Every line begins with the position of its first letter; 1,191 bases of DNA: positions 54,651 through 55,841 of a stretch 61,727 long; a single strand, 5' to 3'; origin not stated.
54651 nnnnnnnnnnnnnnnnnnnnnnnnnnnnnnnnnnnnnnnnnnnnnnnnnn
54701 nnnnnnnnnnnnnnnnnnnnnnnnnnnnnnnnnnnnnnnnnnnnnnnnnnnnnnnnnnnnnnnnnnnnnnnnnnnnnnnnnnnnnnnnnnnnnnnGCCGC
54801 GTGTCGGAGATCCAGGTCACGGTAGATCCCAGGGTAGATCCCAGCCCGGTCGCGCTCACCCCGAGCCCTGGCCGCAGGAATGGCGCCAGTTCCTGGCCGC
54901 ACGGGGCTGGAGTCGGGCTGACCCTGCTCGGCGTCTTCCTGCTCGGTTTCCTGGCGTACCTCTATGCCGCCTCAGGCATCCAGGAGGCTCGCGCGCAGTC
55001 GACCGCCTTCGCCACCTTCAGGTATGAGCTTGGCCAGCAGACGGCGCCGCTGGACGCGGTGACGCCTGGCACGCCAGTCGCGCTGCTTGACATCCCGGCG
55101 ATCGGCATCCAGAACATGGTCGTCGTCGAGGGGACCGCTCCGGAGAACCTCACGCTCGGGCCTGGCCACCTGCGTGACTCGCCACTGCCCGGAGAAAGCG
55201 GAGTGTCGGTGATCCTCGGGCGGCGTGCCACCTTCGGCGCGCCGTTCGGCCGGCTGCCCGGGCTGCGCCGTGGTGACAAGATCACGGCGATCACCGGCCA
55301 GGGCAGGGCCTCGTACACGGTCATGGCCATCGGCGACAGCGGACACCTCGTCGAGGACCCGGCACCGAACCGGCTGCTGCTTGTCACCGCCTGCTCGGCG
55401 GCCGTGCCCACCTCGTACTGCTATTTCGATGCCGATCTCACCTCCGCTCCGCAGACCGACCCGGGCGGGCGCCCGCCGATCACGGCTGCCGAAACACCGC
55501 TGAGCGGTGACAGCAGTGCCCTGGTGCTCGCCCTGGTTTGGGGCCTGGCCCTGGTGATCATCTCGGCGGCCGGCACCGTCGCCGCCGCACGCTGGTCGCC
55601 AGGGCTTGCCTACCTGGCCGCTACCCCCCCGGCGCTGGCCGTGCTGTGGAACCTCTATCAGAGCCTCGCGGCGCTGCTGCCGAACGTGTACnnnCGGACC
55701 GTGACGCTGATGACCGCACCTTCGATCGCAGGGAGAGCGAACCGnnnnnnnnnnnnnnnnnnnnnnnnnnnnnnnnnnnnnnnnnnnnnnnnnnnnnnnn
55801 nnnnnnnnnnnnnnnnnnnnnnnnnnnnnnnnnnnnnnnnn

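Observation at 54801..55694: Sortase-fold protein that keeps the nucleophile Cys but appears to have lost the catalytic His and Arg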

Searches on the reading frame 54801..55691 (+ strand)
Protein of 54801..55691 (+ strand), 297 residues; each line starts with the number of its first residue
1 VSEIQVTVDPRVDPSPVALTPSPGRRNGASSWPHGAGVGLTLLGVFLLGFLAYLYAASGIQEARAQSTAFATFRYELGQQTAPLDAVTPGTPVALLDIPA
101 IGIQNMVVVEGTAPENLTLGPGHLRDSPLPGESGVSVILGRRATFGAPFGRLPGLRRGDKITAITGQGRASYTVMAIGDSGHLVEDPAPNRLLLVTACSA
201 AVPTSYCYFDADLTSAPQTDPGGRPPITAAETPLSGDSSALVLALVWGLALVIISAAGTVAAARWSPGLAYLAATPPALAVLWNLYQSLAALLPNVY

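Call 3: search_protein_families(library=pfam, proteins=[window:54801-55691:+], max_evalue=1)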
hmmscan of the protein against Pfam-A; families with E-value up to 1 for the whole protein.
window:54801-55691:+ (297 aa): 2 families
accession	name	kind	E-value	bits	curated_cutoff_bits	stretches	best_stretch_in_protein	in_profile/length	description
PF04203.18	Sortase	-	3.6e-13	49.8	26.6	1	96-199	1-108/125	Sortase domain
PF22042.2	EF-G_D2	-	0.21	12.1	27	0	66-99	39-75/84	Elongation factor G domain 2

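Call 4: search_protein_families(library=ncbifam, proteins=[window:54801-55691:+], max_evalue=1)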
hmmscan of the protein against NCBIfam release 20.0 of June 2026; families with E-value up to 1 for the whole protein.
window:54801-55691:+ (297 aa): 7 families
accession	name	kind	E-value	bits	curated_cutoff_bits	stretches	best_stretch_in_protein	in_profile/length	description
NF033747.1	class_E_sortase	subfamily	2.6e-18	66.6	160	1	42-176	10-155/211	class E sortase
TIGR03784.1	marine_sortase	equivalog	9.8e-11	41.6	158.25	1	90-196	48-155/174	class GN sortase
NF058671.1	sortase_SrtD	exception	7.3e-10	38.8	140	1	77-176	48-143/187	class D sortase, LPxTATN-specific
NF033746.1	class_D_sortase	subfamily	1.1e-08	35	165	1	89-198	6-114/135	class D sortase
TIGR01076.1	sortase_fam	subfamily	7.9e-08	32.2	39.35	1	95-177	2-86/136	sortase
NF033745.1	class_C_sortase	subfamily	7e-05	22.7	160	1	91-177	92-179/220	class C sortase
NF033748.1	class_F_sortase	subfamily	0.00095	18.8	166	1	94-175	12-104/155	class F sortase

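Call 5: search_solved_structures(query=window:54801-55691:+, max_evalue=1, show_alignments=4)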
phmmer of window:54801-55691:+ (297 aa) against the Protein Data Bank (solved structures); distinct sequences matched with E-value up to 1: 30.
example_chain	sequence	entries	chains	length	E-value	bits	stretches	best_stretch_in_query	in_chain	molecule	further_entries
5uus_A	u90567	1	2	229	4.5e-12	49.3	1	58-187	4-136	Possible sortase-like protein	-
5go5_A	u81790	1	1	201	3.1e-10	43.3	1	87-173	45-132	sortase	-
5go6_A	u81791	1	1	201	3.2e-10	43.2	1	87-173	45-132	Putative secreted protein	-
4d70_A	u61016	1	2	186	1.2e-07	34.7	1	70-166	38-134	SORTASE FAMILY PROTEIN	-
5utt_A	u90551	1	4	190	4.7e-05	26.3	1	85-167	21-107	Sortase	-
2kw8_A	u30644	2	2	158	0.00054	22.8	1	93-201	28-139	LPXTG-site transpeptidase family protein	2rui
8t28_A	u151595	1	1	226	0.00094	22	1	93-166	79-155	Class C sortase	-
3o0p_A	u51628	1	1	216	0.071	15.8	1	92-162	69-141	Sortase family protein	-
2xwg_A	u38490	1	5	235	0.12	15.1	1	91-165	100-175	SORTASE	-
7cg9_A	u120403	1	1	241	0.14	14.8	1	90-175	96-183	Class C sortase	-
4g1j_A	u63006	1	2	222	0.18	14.5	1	98-172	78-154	Sortase family protein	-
9iv0_A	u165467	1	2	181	0.18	14.5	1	89-162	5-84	Peptidase C60, sortase A and B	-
9m2g_A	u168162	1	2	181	0.19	14.5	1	89-162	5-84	Peptidase C60, sortase A and B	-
3rbi_A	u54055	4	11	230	0.19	14.4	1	98-172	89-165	Sortase family protein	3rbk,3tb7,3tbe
3rbj_A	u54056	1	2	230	0.19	14.4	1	98-172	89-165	Sortase family protein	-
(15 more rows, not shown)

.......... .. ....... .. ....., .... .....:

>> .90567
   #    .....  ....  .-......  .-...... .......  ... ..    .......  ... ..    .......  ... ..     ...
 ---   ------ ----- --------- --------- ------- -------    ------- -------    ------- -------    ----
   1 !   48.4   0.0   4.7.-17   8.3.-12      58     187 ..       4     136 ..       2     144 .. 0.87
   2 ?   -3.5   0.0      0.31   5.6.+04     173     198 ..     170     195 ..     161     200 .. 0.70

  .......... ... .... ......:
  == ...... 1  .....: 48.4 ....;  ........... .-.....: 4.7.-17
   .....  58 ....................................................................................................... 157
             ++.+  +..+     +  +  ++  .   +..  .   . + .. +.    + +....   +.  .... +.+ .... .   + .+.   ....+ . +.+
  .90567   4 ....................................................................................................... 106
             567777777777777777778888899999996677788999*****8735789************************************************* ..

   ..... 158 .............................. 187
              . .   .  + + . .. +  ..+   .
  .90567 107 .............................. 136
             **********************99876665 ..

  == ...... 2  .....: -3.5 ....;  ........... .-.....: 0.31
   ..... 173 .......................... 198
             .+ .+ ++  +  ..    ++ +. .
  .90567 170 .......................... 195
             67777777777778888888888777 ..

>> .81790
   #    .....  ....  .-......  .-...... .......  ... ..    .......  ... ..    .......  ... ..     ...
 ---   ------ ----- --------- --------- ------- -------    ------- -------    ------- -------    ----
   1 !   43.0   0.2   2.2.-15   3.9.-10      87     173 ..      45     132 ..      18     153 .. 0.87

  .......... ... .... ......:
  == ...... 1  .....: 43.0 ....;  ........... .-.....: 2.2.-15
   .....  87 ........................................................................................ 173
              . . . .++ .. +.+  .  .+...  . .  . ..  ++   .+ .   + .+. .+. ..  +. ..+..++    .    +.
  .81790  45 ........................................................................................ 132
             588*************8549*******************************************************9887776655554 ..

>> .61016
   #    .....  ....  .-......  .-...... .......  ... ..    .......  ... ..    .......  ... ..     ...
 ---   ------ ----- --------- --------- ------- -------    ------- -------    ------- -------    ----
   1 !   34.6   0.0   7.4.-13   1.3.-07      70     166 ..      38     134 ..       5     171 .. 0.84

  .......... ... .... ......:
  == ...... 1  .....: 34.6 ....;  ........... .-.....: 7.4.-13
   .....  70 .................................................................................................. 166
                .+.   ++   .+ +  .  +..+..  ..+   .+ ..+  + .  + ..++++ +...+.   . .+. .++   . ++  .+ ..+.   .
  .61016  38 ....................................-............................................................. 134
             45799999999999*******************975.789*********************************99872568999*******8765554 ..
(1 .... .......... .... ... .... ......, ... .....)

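Call 6: find_homologous_proteins(query=window:54801-55691:+)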
Query window:54801-55691:+ (297 aa): 1029 proteins with E <= 0.001 among 8000 candidates; the best 120 are listed.
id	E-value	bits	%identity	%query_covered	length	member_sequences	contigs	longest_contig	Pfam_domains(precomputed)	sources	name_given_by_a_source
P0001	2.7e-187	639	100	100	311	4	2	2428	PF04203.19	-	-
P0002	1.2e-133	463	77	92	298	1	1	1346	PF04203.19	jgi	jgi:sortase A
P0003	1.3e-133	463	78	89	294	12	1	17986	PF04203.19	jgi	jgi:sortase A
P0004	3.4e-133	462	79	91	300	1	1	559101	PF04203.19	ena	-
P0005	4.1e-133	461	74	98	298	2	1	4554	PF04203.19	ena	-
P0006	6.7e-133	461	74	98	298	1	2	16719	PF04203.19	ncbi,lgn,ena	ncbi:MAG TPA: class E sortase [Streptosporangiaceae bacterium]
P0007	1.9e-132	459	79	91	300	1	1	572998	PF04203.19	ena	-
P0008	4.5e-132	458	78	92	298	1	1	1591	PF04203.19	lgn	-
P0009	5.2e-132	458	77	91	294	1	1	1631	PF04203.19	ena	-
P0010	6.6e-132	458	80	89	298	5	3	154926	PF04203.19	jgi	jgi:sortase A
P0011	3.6e-131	455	78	91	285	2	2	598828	PF04203.19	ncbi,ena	-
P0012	7.0e-131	454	80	89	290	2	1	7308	PF04203.19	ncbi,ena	-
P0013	1.0e-130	454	76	93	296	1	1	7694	PF04203.19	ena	-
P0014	5.6e-130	451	75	94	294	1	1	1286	PF04203.19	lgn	-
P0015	7.6e-130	451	78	89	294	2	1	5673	PF04203.19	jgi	jgi:sortase A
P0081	1.8e-123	430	75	90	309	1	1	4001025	PF04203.19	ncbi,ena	-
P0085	3.7e-123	429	75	88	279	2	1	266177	PF04203.19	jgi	jgi:LPXTG-site transpeptidase (sortase) family protein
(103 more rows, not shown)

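Call 14: predict_structure(alignment_id=A1)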
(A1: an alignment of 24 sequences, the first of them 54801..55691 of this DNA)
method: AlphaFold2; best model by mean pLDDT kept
length: 297 residues; sequences in the alignment: 24
mean_pLDDT: 47.0   pTM: 0.26
mean pLDDT of the five models: 47.0, 46.4, 43.5, 43.3, 40.9
residues with pLDDT >= 90: 0; 70-90: 57; 50-70: 37; < 50: 203
segments of 3 or more residues with pLDDT < 50: 1-30, 59-97, 103-153, 162-170, 172-237, 294-297
pLDDT, mean of each block of 10 residues (from residue 1): 37 38 39 55 72 57 40 35 34 46 45 31 34 24 34 51 45 43 31 32 32 34 41 48 75 77 77 78 77 49
secondary structure, 60 per line:
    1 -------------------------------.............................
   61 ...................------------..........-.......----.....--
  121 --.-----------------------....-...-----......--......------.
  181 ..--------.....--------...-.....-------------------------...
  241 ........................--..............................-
elements in order: H32-79 E92-98 E103-109 H114-118 H147-150 E160-165 E168-173 E191-195 E208-212 H238-264 H267-296

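Call 19: find_encoding_contigs(protein=P0081, flank=10000, max_places=2)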
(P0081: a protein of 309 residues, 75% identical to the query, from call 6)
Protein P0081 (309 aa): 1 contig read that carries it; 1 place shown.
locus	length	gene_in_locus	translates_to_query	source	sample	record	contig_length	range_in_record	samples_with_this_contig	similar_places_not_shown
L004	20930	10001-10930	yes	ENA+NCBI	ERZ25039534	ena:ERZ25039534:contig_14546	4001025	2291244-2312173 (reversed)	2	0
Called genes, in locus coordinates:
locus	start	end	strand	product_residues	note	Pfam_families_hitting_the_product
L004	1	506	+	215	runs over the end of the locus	-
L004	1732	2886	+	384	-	PF12849:PBP_like_2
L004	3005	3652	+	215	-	-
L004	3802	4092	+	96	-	-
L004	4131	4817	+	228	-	PF00528:BPD_transp_1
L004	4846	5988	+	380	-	PF00528:BPD_transp_1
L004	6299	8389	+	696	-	-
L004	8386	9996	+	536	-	PF12849:PBP_like_2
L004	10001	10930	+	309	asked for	PF04203:Sortase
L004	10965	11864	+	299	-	PF00005:ABC_tran, PF02463:SMC_N (weak), PF13401:AAA_22 (faint), PF13304:AAA_21 (weak)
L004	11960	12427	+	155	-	PF00111:Fer2 (weak), PF01799:Fer2_2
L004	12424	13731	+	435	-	PF01315:Ald_Xan_dh_C, PF02738:MoCoBD_1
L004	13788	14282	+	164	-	PF20256:MoCoBD_2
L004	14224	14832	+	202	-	PF20256:MoCoBD_2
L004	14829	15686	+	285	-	PF00941:FAD_binding_5, PF03450:CO_deh_flav_C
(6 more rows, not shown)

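Call 20: find_encoding_contigs(protein=P0085, flank=10000, max_places=2)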
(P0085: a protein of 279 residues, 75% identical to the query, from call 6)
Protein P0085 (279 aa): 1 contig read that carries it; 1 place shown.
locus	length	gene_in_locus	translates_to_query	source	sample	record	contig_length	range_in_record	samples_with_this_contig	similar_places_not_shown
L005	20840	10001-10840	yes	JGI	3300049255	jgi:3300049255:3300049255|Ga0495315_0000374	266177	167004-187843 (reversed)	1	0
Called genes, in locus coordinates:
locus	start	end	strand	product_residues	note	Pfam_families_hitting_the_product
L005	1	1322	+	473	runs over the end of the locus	PF00171:Aldedh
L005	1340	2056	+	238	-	PF02585:PIG-L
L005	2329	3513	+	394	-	PF12849:PBP_like_2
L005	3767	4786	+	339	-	PF00528:BPD_transp_1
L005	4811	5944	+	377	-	PF00528:BPD_transp_1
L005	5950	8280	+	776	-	-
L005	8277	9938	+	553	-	PF12849:PBP_like_2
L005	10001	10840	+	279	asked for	PF04203:Sortase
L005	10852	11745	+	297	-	PF00005:ABC_tran, PF02463:SMC_N (weak), PF13304:AAA_21 (faint), PF13401:AAA_22 (faint)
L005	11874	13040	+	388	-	PF12849:PBP_like_2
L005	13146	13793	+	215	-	-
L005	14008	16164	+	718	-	-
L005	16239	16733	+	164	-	PF00111:Fer2 (weak), PF01799:Fer2_2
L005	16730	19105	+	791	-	PF01315:Ald_Xan_dh_C, PF02738:MoCoBD_1, PF20256:MoCoBD_2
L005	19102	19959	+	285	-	PF00941:FAD_binding_5, PF03450:CO_deh_flav_C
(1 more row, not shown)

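Call 21: search_protein_representatives(protein=window:54801-55691:+)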
Query: 297 residues. Proteins with E-value up to 0.001 (for the whole library): 4440; up to 1e-10: 1422; up to 1e-30: 220. The best 150 are listed.
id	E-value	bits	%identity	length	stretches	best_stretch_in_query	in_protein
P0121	1.7e-95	336.3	61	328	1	34-297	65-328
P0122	1.1e-94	333.6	63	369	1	30-297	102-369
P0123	1.9e-71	257.4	49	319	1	18-297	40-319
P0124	4.9e-69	249.4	74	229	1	94-243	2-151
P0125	1.5e-67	244.6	60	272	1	89-297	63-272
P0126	7.9e-66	238.9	47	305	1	6-297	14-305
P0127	7.1e-62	226.0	45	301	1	34-297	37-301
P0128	5.4e-61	223.0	61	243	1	105-297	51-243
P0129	6.6e-59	216.2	46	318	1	37-297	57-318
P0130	4.2e-57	210.3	56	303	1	35-225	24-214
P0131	8.1e-55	202.8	44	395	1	9-296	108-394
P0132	2.3e-53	198.0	45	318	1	34-296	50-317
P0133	7.4e-53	196.4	51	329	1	86-297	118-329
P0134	3.0e-52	194.4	43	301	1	6-296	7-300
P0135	3.0e-51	191.1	43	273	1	40-296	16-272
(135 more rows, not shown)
